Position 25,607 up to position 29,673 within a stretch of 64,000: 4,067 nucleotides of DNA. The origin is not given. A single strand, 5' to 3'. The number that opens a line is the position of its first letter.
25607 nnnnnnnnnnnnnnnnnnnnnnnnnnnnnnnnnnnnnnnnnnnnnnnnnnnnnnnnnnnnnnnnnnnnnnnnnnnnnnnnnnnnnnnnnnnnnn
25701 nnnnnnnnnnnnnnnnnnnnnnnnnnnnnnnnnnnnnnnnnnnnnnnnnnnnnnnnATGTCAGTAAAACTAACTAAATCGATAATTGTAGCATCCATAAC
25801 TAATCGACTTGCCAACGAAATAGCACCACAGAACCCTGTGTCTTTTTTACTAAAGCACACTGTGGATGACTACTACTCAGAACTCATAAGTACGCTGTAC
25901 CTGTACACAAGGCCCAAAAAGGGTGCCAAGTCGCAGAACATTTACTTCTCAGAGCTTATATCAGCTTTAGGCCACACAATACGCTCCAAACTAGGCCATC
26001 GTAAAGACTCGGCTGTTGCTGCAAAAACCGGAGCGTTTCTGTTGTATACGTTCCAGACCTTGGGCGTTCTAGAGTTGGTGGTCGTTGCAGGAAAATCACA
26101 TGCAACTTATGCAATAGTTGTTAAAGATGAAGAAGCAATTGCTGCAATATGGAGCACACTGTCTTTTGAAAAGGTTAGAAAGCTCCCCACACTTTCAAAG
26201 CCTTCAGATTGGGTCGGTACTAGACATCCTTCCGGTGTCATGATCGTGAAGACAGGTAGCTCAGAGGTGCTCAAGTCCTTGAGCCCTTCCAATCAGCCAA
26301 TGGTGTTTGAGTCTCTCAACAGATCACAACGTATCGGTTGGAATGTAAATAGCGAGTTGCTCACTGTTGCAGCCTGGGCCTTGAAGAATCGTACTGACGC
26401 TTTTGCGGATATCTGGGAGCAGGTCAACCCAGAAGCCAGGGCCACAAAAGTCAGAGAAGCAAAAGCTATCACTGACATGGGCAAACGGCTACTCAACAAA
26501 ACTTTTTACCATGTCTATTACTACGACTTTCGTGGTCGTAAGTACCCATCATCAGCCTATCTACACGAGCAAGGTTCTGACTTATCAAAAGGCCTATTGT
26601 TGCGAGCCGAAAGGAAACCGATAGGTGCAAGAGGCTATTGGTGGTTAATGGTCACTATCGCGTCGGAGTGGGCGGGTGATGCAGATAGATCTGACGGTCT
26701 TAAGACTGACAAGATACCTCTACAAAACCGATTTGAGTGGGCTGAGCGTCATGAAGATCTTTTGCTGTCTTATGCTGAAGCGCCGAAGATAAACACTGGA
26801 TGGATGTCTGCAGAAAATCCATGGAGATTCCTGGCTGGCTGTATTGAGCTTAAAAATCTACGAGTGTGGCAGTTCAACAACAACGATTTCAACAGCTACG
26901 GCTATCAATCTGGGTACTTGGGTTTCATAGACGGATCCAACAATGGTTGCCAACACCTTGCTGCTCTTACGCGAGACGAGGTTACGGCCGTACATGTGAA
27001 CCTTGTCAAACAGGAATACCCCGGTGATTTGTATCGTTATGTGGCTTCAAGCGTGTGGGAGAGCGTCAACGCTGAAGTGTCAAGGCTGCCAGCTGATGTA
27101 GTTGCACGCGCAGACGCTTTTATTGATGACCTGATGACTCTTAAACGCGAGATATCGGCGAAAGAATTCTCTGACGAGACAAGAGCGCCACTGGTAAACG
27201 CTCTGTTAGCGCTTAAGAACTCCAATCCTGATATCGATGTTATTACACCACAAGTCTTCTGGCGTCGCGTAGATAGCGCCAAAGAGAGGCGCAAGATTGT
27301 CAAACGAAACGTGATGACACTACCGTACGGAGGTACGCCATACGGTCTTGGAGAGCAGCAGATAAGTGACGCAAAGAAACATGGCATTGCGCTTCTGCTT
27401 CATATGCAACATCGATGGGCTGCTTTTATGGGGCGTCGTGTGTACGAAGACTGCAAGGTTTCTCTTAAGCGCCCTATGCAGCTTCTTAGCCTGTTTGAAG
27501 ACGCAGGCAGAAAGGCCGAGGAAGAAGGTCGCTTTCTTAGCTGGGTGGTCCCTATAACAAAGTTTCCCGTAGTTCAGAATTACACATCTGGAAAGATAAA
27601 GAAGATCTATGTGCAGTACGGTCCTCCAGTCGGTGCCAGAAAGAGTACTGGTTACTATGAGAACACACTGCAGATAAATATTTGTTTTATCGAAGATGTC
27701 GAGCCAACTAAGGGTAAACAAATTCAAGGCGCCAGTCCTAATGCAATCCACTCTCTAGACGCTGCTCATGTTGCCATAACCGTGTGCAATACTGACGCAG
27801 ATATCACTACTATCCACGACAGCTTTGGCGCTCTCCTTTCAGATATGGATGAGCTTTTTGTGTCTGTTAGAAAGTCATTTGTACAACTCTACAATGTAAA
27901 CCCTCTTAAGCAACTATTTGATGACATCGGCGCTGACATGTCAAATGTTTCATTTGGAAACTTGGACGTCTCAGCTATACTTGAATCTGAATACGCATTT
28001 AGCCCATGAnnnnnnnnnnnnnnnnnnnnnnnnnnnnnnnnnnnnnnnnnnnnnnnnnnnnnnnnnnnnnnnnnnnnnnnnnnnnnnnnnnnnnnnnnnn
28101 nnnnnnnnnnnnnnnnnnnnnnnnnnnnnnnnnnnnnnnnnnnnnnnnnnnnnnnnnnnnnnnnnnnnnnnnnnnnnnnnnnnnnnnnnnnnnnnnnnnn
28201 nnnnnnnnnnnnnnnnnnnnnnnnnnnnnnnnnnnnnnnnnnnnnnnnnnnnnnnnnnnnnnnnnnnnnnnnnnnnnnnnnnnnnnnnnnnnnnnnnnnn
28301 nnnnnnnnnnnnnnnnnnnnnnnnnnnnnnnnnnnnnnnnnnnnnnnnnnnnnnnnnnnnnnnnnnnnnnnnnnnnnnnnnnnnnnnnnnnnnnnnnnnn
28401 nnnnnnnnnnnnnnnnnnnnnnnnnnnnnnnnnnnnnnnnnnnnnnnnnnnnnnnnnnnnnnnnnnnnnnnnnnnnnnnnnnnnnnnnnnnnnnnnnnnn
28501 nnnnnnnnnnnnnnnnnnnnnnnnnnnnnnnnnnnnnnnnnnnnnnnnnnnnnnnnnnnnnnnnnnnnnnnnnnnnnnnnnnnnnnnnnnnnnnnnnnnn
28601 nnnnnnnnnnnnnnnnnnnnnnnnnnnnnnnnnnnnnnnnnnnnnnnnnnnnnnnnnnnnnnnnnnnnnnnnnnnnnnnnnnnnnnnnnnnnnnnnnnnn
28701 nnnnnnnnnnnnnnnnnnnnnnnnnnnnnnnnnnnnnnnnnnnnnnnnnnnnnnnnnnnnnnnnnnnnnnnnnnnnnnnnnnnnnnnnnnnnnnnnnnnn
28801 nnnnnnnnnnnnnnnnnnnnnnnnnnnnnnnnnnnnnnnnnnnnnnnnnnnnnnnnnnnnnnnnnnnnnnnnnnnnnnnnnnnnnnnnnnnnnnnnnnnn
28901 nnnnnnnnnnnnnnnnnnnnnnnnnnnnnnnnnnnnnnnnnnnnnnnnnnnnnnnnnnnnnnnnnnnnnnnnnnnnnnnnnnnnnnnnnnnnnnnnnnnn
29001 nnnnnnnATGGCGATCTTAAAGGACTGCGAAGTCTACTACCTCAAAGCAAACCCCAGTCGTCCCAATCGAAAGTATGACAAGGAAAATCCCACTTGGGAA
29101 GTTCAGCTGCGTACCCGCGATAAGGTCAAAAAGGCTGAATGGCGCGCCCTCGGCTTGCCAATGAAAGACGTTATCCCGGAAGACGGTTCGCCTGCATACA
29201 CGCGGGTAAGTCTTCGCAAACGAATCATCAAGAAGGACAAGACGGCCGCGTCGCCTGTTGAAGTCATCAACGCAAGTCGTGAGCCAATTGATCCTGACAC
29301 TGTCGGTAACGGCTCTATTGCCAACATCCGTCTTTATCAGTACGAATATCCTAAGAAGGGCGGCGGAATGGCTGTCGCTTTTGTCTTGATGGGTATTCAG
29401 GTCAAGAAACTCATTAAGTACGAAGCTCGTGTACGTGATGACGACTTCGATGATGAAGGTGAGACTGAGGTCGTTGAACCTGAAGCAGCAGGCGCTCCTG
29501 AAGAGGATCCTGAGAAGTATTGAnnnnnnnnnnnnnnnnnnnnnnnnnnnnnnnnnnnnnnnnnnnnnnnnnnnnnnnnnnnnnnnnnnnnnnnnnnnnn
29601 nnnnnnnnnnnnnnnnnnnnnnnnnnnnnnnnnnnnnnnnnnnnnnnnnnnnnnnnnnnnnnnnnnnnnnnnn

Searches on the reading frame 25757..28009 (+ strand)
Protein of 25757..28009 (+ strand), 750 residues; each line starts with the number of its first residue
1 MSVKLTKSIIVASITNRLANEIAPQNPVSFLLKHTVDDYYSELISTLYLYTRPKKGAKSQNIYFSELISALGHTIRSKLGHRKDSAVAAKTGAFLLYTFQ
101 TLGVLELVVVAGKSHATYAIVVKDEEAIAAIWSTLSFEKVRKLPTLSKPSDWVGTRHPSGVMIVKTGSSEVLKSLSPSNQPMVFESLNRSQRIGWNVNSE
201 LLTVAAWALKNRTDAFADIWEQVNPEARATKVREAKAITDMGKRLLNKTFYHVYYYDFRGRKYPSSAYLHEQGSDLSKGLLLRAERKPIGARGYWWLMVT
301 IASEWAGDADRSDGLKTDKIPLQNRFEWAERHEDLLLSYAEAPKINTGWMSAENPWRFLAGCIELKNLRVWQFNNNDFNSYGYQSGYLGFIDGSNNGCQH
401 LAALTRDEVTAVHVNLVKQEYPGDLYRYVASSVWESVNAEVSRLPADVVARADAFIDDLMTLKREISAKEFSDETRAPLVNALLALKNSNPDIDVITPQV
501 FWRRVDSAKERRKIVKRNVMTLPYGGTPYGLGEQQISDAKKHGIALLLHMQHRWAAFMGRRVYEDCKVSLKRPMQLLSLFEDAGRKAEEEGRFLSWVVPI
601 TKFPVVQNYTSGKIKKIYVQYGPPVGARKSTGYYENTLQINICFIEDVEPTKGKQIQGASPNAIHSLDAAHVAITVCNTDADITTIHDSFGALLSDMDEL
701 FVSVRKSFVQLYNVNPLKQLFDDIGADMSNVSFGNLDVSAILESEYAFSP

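Call 29: search_protein_families(library=pfam, proteins=[window:25757-28009:+], max_evalue=0.001)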
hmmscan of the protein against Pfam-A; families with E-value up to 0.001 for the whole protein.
window:25757-28009:+ (750 aa): 1 family
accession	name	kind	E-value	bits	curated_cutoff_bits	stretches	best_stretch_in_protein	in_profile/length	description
PF00940.24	RNA_pol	-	3e-59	201.5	22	1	287-729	1-373/448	DNA-dependent RNA polymerase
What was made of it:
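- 25757..28009 (+): T7-like single-subunit RNA polymerase, the presumed reader of the promoter motif. Pfam PF00940, E = 3e-59 (call 29).
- On T7-group single-subunit RNA polymerase promoter: PF00940, E = 3e-59, at 25757-28009 (call 29).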

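Call 56: search_dna_similar(query=window:25757-28009:+, collection=phages, mode=protein, max_evalue=1e-10, max_rows=15)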
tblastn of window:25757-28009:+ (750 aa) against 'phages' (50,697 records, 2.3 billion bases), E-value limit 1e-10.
Records with a match: 2650; places in all: 2653; records where one place covers at least 80% of the query: 1149.
Best place of each record, by identity: <60% 2650.
By first word of the organism name: Klebsiella 685; Escherichia 348; Pseudomonas 328; Acinetobacter 158; Vibrio 121; Salmonella 111; Yersinia 92; Pectobacterium 84; Ralstonia 55; Xanthomonas 55; and 74 more.
By host as written in the record: - 373; Klebsiella pneumoniae 369; Escherichia coli 123; Acinetobacter baumannii 57; Pseudomonas putida KT2440 and Paw85 53; Pseudomonas aeruginosa 44; Yersinia pestis 38; Pectobacterium atrosepticum DSM18077 33; and 675 more.
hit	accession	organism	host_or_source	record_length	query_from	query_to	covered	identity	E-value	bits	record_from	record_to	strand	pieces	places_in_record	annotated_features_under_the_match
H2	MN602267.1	Bacteriophage DSS3_PM1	-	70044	66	749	91%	32.0%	6e-107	365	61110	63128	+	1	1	RNA polymerase | hypothetical protein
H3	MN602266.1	Bacteriophage DSS3_VP1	-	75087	66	749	91%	31.9%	2e-106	363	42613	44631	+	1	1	RNA polymerase | hypothetical protein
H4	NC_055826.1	Bacteriophage DSS3_VP1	-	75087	66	749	91%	31.9%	2e-106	363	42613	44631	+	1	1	RNA polymerase | hypothetical protein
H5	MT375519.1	Pelagibacter phage Aegir EXVC013S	Candidatus Pelagibacter sp H2P3alpha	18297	28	749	96%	26.7%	5e-61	229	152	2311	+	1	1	RNA polymerase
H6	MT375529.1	Pelagibacter phage Kolga EXVC016S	Candidatus Pelagibacter sp H2P3alpha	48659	28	749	96%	26.7%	5e-61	229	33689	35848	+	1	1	RNA polymerase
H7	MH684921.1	Sphingomonas phage Scott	Sphingomonas paucimobilis 121220007-2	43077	40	749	95%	26.3%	5e-45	181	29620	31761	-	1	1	DNA-dependent RNA polymerase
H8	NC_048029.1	Sphingomonas phage Scott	Sphingomonas paucimobilis 121220007-2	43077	40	749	95%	26.3%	5e-45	181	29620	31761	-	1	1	RNA polymerase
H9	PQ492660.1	Limnohabitans phage YIMV22061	Limnohabitans sp. YIMB22184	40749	92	749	88%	27.9%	1e-53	207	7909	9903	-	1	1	RNA polymerase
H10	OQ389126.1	Ralstonia phage BOESR1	Ralstonia pseudosolanacearum (NCPPB ...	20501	101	749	87%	28.0%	2e-51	200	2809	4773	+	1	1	RNA polymerase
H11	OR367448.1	Ralstonia phage BOESR1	Ralstonia pseudosolanacearum (NCPPB ...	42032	101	749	87%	28.0%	2e-51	200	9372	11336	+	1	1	RNA polymerase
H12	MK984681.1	Bordetella phage vB_BbrP_BB8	Bordetella bronchiseptica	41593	99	748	87%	27.6%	7e-53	204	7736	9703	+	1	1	RNA polymerase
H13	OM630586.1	Escherichia phage vB_EcoP_LNA7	Escherichia coli K12 substrain MG1655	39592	110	749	85%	27.4%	2e-46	185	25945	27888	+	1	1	record has no annotation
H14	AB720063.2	Xanthomonas phage CP1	Xanthomonas citri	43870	90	749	88%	26.4%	5e-42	171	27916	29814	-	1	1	putative RNA polymerase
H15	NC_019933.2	Xanthomonas phage CP1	Xanthomonas citri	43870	90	749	88%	26.4%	5e-42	171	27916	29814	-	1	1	putative RNA polymerase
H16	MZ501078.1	Escherichia phage JacobBurckhardt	Escherichia coli K-12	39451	110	749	85%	27.1%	2e-45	182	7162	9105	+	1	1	RNA polymerase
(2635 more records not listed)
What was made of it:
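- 25757..28009 (+): The closest isolates are the roseophages DSS3_VP1 and DSS3_PM1, at 32% identity (call 56).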

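Call 73: find_related_loci(query=window:25757-28006:+, collection=viral_contigs, flank=10000)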
Query window:25757-28006:+ (750 aa) in viral_contigs; peptide patterns used: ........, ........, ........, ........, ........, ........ (x = any residue, [..] = any of these).
29 stretches matched a pattern; 24 encode a relative of the query (tblastn E <= 1e-3); 24 distinct loci.
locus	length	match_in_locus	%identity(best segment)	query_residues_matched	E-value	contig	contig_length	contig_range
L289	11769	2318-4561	57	7-749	0e+0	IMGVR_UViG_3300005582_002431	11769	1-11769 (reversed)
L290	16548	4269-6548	55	7-749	0e+0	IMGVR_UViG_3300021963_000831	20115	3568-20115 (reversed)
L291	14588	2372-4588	57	12-748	0e+0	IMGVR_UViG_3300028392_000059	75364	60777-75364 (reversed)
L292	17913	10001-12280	55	7-749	0e+0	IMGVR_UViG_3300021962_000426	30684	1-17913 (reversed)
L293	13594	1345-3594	54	10-749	0e+0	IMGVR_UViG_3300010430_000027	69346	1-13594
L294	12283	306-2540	55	10-749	0e+0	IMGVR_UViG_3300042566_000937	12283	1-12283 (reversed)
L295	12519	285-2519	55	6-749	0e+0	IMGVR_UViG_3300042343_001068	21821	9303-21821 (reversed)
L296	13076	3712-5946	55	6-749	0e+0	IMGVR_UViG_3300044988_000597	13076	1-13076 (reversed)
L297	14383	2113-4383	54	3-749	0e+0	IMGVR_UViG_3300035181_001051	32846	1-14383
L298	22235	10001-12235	54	10-749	0e+0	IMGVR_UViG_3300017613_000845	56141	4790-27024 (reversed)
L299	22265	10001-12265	52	7-749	0e+0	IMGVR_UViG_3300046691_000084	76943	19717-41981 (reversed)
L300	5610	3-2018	55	87-749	0e+0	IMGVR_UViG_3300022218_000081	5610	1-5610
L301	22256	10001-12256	56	4-749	0e+0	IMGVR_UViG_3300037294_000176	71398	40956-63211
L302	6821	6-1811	59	152-749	0e+0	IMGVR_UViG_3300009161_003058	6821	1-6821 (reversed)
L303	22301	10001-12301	53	3-749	0e+0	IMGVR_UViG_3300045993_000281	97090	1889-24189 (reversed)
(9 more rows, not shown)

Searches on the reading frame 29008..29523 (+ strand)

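Call 29: search_protein_families(library=pfam, proteins=[window:29008-29523:+], max_evalue=0.001)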
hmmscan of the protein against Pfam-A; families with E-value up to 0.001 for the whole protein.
window:29008-29523:+ (171 aa): 0 families

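Call 93: search_protein_families(library=phrogs, proteins=[window:29008-29523:+], max_evalue=0.01)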
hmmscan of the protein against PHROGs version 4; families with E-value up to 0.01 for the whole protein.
window:29008-29523:+ (171 aa): 1 family
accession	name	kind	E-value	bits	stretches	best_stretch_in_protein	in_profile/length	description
phrog_112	-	DNA, RNA and nucleotide metabolism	3e-08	34.6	1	83-165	123-208/265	Gp2.5-like ssDNA binding protein and ssDNA annealing protein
